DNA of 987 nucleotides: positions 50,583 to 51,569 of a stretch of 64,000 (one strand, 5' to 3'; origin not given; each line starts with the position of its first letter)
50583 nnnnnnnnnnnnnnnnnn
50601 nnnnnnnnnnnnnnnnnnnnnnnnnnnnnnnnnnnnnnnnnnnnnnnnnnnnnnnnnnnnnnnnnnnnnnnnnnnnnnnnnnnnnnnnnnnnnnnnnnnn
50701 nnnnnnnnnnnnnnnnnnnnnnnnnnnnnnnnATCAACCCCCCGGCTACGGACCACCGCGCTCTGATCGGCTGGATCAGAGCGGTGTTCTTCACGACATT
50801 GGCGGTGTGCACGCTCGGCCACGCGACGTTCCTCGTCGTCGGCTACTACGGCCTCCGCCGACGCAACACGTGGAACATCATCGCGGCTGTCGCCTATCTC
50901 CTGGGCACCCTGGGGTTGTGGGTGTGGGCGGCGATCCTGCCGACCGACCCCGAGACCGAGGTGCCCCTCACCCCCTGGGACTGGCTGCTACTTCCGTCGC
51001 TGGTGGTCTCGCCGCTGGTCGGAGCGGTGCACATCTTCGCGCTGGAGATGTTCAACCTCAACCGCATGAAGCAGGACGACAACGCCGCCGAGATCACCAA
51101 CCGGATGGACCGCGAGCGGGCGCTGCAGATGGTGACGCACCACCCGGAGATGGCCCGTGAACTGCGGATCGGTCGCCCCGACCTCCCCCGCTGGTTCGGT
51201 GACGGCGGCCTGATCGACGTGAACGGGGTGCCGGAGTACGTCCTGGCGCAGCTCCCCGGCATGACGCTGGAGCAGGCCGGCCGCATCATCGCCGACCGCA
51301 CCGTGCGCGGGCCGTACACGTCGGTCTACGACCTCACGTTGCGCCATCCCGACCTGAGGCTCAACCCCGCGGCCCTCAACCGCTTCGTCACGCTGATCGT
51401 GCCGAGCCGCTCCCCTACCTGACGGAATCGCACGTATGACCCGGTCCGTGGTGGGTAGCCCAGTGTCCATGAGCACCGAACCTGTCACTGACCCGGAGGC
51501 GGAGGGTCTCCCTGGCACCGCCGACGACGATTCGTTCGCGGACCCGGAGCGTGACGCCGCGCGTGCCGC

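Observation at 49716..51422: SARP regulator fused to transmembrane helices and a ComEA-type helix-hairpin-helix domain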

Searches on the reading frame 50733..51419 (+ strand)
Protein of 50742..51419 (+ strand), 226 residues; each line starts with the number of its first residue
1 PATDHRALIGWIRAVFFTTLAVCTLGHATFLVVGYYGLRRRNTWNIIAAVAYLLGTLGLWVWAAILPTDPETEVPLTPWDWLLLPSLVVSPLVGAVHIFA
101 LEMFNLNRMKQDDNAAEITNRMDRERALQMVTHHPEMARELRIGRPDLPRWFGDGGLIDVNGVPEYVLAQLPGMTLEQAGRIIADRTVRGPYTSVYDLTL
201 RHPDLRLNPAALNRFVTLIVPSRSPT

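Call 6: find_homologous_proteins(query=window:50745-51419:+, max_evalue=0.001)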
Query seq(225 aa) (225 aa): 16 proteins with E <= 0.001 among 1186 candidates.
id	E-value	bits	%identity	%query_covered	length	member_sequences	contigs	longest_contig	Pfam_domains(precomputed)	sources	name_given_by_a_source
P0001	1.7e-98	347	68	100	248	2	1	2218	-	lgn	-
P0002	2.1e-90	320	64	99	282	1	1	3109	-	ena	-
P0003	6.2e-27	113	38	93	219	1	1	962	-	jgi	jgi:hypothetical protein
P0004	1.4e-20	92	36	81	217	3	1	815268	PF12836.14,PF03934.20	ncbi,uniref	ncbi:helix-hairpin-helix domain-containing protein [Microbispora sp. NPDC046973]|uniref:ComEA family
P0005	3.8e-20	90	37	83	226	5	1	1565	PF27171.1,PF12836.14,PF03934.20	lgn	-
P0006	2.5e-18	85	36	78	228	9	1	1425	PF27171.1,PF12836.14,PF03934.20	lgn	-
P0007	5.7e-18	83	38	80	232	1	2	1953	PF27171.1,PF12836.14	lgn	-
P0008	8.3e-18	83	31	83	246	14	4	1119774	PF12836.14,PF03934.20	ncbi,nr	ncbi:ComEA family DNA-binding protein [Microbispora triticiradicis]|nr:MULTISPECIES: helix-hairpin-h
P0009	1.0e-17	83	37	73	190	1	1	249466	PF12836.14,PF03934.20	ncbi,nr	ncbi:helix-hairpin-helix domain-containing protein [Microbispora sp. KK1-11]|nr:helix-hairpin-helix 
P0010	4.1e-16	77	38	78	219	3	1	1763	PF27171.1,PF12836.14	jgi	jgi:hypothetical protein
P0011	2.1e-15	75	51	44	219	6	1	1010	PF12836.14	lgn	-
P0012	3.1e-15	74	43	50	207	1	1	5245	PF12836.14,PF03934.20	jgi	jgi:hypothetical protein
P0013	1.7e-14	72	36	81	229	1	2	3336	PF12836.14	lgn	-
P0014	2.9e-14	71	54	32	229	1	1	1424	PF27171.1,PF12836.14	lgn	-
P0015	3.2e-13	68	55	32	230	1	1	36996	PF12836.14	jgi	jgi:hypothetical protein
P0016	7.2e-8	50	29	89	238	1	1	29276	PF12836.14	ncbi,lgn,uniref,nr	ncbi:hypothetical protein [Actinoplanes sp. RD1]|uniref:hypothetical protein n=1 Tax=Actinoplanes sp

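Call 8: find_encoding_contigs(protein=P0001, flank=5000)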
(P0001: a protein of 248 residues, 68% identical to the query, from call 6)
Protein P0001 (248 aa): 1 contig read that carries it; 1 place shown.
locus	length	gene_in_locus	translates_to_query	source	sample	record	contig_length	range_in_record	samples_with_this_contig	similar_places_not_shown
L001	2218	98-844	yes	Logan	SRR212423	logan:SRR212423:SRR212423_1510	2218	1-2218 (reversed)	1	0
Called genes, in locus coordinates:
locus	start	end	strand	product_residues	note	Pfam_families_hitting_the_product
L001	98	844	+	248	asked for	-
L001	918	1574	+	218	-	PF18970:DUF5709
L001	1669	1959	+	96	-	PF13828:DUF4190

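Call 9: find_encoding_contigs(protein=P0002, flank=5000)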
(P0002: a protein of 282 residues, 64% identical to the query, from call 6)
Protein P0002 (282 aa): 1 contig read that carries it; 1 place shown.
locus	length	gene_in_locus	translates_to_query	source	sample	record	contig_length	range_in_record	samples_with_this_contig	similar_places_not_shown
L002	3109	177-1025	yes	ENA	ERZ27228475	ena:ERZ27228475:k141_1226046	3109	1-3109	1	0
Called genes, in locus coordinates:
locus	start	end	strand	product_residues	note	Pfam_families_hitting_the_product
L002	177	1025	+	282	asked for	-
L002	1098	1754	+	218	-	PF18970:DUF5709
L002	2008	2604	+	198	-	PF04542:Sigma70_r2 (faint), PF08281:Sigma70_r4_2, PF04545:Sigma70_r4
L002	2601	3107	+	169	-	?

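Call 17: search_protein_families(library=pfam, proteins=[P0005, P0004], max_evalue=0.01)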
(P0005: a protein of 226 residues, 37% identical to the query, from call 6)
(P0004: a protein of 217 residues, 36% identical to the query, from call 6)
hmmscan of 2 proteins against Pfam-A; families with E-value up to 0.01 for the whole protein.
P0005 (226 aa): 2 families
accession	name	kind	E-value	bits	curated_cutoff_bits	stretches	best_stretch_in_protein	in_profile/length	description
PF12836.13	HHH_3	-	3.5e-12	46.7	27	1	163-219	5-61/65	Helix-hairpin-helix motif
PF03934.19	T2SSK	-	7.6e-08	33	24.2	1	164-212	1-49/63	Type II secretion system (T2SS), protein K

P0004 (217 aa): 2 families
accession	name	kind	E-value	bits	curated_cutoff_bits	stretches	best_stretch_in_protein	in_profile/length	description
PF12836.13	HHH_3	-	6.7e-11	42.6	27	1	154-210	5-61/65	Helix-hairpin-helix motif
PF03934.19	T2SSK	-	4.8e-06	27.3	24.2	1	155-203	1-49/63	Type II secretion system (T2SS), protein K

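Call 19: search_protein_representatives(protein=window:50742-51419:+)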
Query: 226 residues. Proteins with E-value up to 0.001 (for the whole library): 745; up to 1e-10: 225; up to 1e-30: 3. The best 150 are listed.
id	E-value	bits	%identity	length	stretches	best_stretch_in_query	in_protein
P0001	1.8e-99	348.4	69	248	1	1-226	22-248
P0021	2.1e-57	210.7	49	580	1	9-222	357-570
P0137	4.2e-33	131.2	42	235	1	12-202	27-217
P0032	1.2e-30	123.2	40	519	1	10-202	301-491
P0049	2.0e-29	119.2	42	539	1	18-202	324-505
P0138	1.1e-28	116.8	44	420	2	118-201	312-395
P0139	1.6e-28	116.2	39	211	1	20-214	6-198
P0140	8.1e-28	113.9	41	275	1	18-201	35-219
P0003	2.0e-27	112.6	42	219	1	19-212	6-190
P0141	2.9e-27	112.1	38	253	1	2-221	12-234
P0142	8.9e-27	110.5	37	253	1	20-202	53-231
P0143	1.3e-26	110.0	39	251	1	13-202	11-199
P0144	1.9e-26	109.4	42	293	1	15-202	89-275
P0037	9.4e-26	107.2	38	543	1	8-201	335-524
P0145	1.2e-24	103.5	40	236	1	19-201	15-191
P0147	1.5e-24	103.2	41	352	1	21-200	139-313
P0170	1.6e-19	86.8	37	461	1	17-201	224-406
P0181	4.3e-18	82.1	36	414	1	2-202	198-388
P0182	4.8e-18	81.9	36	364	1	13-215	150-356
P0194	1.5e-16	77.0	35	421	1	14-201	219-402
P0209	4.0e-15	72.4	35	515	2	14-218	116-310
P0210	4.4e-15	72.3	33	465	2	16-201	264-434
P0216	9.5e-15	71.2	31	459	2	18-218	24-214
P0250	2.8e-13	66.3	31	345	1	18-201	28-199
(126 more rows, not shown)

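Call 41: find_related_loci(query=A2, collection=genome_contigs, flank=7000)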
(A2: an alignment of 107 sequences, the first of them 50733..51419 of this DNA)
Query A2 (229 aa) in genome_contigs; peptide patterns used: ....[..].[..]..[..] (x = any residue, [..] = any of these).
600 stretches matched a pattern (row limit reached: there are more); 573 encode a relative of the query (tblastn E <= 1e-3); the best 80 are kept; 80 distinct loci.
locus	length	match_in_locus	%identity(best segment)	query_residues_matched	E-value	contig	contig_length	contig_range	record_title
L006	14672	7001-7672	63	7-229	7e-87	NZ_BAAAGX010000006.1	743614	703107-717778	Cryptosporangium japonicum strain JCM 10425 sequence06, whole genome shotgun sequence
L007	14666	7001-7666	52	2-221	2e-62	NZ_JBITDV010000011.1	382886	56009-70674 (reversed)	Cryptosporangium sp. NPDC051539 NPDC051539_128_F4.ctg-0011, whole genome shotgun sequence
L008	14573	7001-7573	39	13-204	3e-34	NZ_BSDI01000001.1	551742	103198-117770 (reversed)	Phytohabitans aurantiacus strain RD004123 sequence001, whole genome shotgun sequence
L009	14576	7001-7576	38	12-204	9e-33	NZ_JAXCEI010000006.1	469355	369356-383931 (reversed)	Actinomadura monticuli strain DLS-62 contig6, whole genome shotgun sequence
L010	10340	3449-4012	41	14-204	2e-32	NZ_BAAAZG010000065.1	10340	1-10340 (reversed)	Actinomadura miaoliensis strain JCM 16702 sequence65, whole genome shotgun sequence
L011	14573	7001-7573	39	13-204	2e-32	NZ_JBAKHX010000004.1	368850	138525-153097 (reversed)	Micromonospora sp. CPCC 206061 Scaffold3_1, whole genome shotgun sequence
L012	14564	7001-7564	38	14-205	6e-32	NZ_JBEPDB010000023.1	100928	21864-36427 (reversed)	Dactylosporangium sp. NPDC000555 NPDC000555_6_A12.ctg-0023, whole genome shotgun sequence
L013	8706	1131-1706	40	15-205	9e-32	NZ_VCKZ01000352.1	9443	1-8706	Actinomadura geliboluensis strain A8036 NODE_387_length_9443_cov_5.58205, whole genome shotgun sequence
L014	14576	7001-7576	40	15-205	2e-31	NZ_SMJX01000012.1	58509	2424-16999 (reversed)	Actinomadura sp. KC216 NODE_12_length_58509_cov_13.6271, whole genome shotgun sequence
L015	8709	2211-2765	44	18-204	2e-31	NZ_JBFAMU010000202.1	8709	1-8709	Micromonospora sp. NPDC049799 NPDC049799_104_G12.ctg-0202, whole genome shotgun sequence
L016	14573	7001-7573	39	16-205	2e-31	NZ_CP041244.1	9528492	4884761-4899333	Actinomadura sp. WMMA1423 chromosome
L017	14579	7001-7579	36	14-204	4e-31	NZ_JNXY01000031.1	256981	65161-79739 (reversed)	Catenuloplanes japonicus strain NRRL B-16061 contig31.1, whole genome shotgun sequence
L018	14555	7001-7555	40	15-205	4e-31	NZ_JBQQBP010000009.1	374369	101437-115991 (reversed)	Actinomadura sp. 3N407 contig_9, whole genome shotgun sequence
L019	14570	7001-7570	39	15-205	8e-31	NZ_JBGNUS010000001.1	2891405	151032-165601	Actinomadura sp. GTD37 NODE_1_length_2891405_cov_66.785140, whole genome shotgun sequence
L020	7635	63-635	38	14-205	5e-31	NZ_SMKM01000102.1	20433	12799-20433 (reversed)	Actinomadura sp. GC306 NODE_102_length_20433_cov_20.292, whole genome shotgun sequence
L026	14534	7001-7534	37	14-204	5e-30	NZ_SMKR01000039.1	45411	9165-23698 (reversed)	Kribbella turkmenica strain 16K104 NODE_39_length_45411_cov_6.92845, whole genome shotgun sequence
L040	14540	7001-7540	39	25-204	3e-28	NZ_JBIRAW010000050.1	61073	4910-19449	Actinomadura sp. 9N407 contig_50, whole genome shotgun sequence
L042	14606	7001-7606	39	3-204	3e-28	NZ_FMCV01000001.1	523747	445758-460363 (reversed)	Micromonospora marina strain DSM 45555, whole genome shotgun sequence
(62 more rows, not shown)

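Call 47: predict_structure(alignment_id=A2)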
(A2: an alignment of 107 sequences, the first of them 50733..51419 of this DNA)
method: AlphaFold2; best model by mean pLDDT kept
length: 229 residues; sequences in the alignment: 107
mean_pLDDT: 92.0   pTM: 0.73
mean pLDDT of the five models: 92.0, 90.9, 90.9, 90.7, 88.8
residues with pLDDT >= 90: 183; 70-90: 36; 50-70: 4; < 50: 6
segments of 3 or more residues with pLDDT < 50: 1-3, 227-229
pLDDT, mean of each block of 10 residues (from residue 1): 65 94 95 97 97 96 91 87 88 95 95 91 96 96 96 95 97 94 97 96 95 91 70
secondary structure, 60 per line:
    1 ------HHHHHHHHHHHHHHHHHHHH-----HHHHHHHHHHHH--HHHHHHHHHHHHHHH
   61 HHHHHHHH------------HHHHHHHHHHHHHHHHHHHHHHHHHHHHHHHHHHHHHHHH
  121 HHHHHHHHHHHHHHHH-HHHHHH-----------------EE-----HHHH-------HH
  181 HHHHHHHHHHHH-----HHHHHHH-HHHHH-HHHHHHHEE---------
elements in order: H7-26 H32-43 H46-68 H81-136 H138-143 H168-171 H179-192 H198-204 H206-210 H212-218

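Call 49: search_protein_families(library=pfam, proteins=[L009:5031-5801:-, L012:5098-5862:-, L026:4965-5768:-, L017:5150-5932:-, L040:5112-5855:-], max_evalue=1)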
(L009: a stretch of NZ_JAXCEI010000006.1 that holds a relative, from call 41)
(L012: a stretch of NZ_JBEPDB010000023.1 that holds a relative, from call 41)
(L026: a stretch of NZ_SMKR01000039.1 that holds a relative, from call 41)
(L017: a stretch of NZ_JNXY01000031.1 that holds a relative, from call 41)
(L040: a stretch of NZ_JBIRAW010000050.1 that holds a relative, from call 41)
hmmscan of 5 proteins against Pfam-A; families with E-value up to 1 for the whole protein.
L009:5031-5801:- (256 aa): 0 families

L012:5098-5862:- (254 aa): 1 family
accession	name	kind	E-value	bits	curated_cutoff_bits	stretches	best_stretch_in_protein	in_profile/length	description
PF15660.11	Imm75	-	0.086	13.6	25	1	173-210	13-51/84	Putative Immunity protein 75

L026:4965-5768:- (267 aa): 1 family
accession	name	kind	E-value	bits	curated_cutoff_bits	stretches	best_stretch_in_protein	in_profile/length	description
PF00027.35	cNMP_binding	-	0.0042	17.5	27.5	1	149-188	16-58/89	Cyclic nucleotide-binding domain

L017:5150-5932:- (261 aa): 0 families

L040:5112-5855:- (247 aa): 0 families

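Call 50: fold_search(model_id=the predicted structure, library=pdb)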
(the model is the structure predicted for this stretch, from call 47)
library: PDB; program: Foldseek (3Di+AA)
matches with E <= 10: 38; with E <= 0.001: 0
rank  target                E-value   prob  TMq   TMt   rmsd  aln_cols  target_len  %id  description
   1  8dss_B                5.6e-02  1.00  0.27  0.47   1.8        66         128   30  X-ray crystal structure of Geobacillus stearothermophilus ComEA (released 2022-12-28)
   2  9i62_E                2.4e+00  0.28  0.12  0.09  10.3        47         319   21  CryoEM structure of a RAD51 D-loop (released 2025-06-04)
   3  3bzk                  2.7e+00  0.82  0.25  0.08   4.2        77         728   21  Crystal Structure of the Tex protein from Pseudomonas aeruginosa, crystal form 2 (released 2008-04-08)
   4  6utu_C                2.7e+00  0.77  0.20  0.18   3.0        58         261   28  Crystal structure of minor pseudopilin ternary complex of XcpVWX from the Type 2 secretion system of Pseudomonas aerug (released 2020-09-02)
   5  3bzc                  3.1e+00  0.77  0.25  0.08   4.2        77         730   21  Crystal Structure of the Tex protein from Pseudomonas aeruginosa, crystal form I (released 2008-04-08)
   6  9omy_B                3.1e+00  0.25  0.12  0.09   9.3        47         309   21  Cryo-EM structure of an octameric RAD51-XRCC3-RAD51C (RAD51-X3C) complex (released 2026-04-01)
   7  9q29_J                3.1e+00  0.25  0.12  0.09  10.2        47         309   21  DX2-CX3 structure capping RAD51 filament (released 2026-03-04)
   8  5nl2_A                3.1e+00  0.03  0.14  0.09  27.8       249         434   12  cryo-EM structure of the mTMEM16A ion channel at 6.6 A resolution. (released 2017-06-07)
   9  5nwl_F                3.3e+00  0.23  0.12  0.09   9.7        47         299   21  Crystal structure of a human RAD51-ATP filament. (released 2018-03-07)
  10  9q29_L                3.8e+00  0.21  0.12  0.09  10.1        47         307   21  DX2-CX3 structure capping RAD51 filament (released 2026-03-04)
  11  3c98_B                4.2e+00  0.04  0.16  0.16  19.7       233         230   10  Revised structure of the munc18a-syntaxin1 complex (released 2008-03-25)
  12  9q28_I                4.4e+00  0.18  0.12  0.10  10.2        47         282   21  DX2-CX3-RAD51 in the active state (released 2026-03-04)
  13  9qn8_E                4.4e+00  0.16  0.12  0.09  10.6        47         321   21  RAD51 filament in complex with calcium and ATP bound by the RAD51AP1 C-terminus (released 2025-12-03)
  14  4jeu_B                4.4e+00  0.03  0.15  0.16  22.2       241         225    9  Crystal Structure of Munc18a and Syntaxin1 with native N-terminus complex (released 2013-07-17)
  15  5nwl_D                4.9e+00  0.16  0.12  0.09   9.7        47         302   21  Crystal structure of a human RAD51-ATP filament. (released 2018-03-07)
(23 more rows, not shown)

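Call 60: find_encoding_contigs(protein=P0004, flank=5000, max_places=2)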
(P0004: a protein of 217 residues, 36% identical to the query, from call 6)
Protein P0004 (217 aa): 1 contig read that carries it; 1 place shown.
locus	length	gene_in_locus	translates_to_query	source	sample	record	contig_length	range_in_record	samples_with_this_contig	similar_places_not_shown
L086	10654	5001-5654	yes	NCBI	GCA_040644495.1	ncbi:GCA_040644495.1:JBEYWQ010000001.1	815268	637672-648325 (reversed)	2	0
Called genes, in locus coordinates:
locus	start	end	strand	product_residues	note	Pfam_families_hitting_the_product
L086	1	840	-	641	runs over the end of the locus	PF00361:Proton_antipo_M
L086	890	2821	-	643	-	PF00662:Proton_antipo_N, PF00361:Proton_antipo_M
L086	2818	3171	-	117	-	PF00420:Oxidored_q2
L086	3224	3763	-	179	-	PF00499:Oxidored_q3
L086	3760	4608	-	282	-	PF14697:Fer4_21 (faint), PF12797:Fer4_2 (faint), PF13237:Fer4_10 (faint), PF12838:Fer4_7, PF13187:Fer4_9 (weak), PF00037:Fer4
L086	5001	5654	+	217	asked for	PF03934:T2SSK (weak), PF12836:HHH_3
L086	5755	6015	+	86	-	-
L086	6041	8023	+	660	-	-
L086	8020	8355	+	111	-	-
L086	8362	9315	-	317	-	PF00146:NADHdh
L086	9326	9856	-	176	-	PF00329:Complex1_30kDa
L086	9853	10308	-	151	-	PF01058:Oxidored_q6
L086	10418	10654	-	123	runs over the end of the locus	PF00507:Oxidored_q4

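Call 61: find_encoding_contigs(protein=P0016, flank=5000, max_places=2)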
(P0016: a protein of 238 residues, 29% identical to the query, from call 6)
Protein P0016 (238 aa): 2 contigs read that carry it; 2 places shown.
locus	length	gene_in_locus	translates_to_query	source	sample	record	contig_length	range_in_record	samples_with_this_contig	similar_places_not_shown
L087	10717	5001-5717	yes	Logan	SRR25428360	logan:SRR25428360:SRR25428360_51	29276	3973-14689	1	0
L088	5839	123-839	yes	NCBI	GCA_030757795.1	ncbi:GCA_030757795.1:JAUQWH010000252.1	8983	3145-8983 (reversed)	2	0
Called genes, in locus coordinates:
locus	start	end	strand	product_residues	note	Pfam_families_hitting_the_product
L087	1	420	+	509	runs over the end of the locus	PF00083:Sugar_tr, PF05977:MFS_3 (weak), PF07690:MFS_1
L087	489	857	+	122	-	PF01022:HTH_5, PF12840:HTH_20 (weak)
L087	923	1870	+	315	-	-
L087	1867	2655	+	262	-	PF07508:Recombinase, PF13408:Zn_ribbon_recom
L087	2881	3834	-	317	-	-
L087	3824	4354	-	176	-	-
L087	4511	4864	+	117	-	-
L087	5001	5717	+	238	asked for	PF12836:HHH_3 (weak)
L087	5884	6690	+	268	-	-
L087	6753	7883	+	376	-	-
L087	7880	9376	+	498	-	-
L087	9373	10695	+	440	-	PF13086:AAA_11 (faint), PF13245:AAA_19 (weak), PF13604:AAA_30, PF13087:AAA_12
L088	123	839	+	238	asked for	PF12836:HHH_3 (weak)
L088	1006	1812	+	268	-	-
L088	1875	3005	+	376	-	-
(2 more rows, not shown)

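Call 62: find_encoding_contigs(protein=P0015, flank=5000, max_places=2)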
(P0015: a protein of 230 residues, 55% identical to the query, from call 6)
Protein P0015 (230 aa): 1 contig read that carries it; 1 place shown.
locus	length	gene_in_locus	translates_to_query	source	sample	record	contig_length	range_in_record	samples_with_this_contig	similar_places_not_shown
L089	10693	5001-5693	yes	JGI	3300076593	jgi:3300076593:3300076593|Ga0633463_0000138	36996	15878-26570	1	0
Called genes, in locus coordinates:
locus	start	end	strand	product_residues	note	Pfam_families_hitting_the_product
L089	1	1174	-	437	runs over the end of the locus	PF12323:HTH_OrfB_IS605, PF01385:OrfB_IS605, PF07282:Cas12f1-like_TNB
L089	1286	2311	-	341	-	PF01156:IU_nuc_hydro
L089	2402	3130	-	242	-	PF02585:PIG-L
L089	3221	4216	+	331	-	PF02733:Dak1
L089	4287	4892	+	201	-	PF02734:Dak2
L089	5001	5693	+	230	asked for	PF12836:HHH_3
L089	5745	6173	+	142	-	PF03610:EIIA-man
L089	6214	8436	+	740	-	PF00580:UvrD-helicase, PF13245:AAA_19, PF13604:AAA_30 (faint), PF13361:UvrD_C, PF13538:UvrD_C_2, PF21196:PcrA_UvrD_tudor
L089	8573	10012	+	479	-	PF05048:NosD (faint), PF13229:Beta_helix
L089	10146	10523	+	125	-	PF00165:HTH_AraC (weak), PF12833:HTH_18, PF00165:HTH_AraC (weak)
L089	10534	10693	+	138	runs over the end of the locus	PF00903:Glyoxalase, PF12681:Glyoxalase_2 (faint), PF22677:Ble-like_N (weak), PF13669:Glyoxalase_4, PF18029:Glyoxalase_6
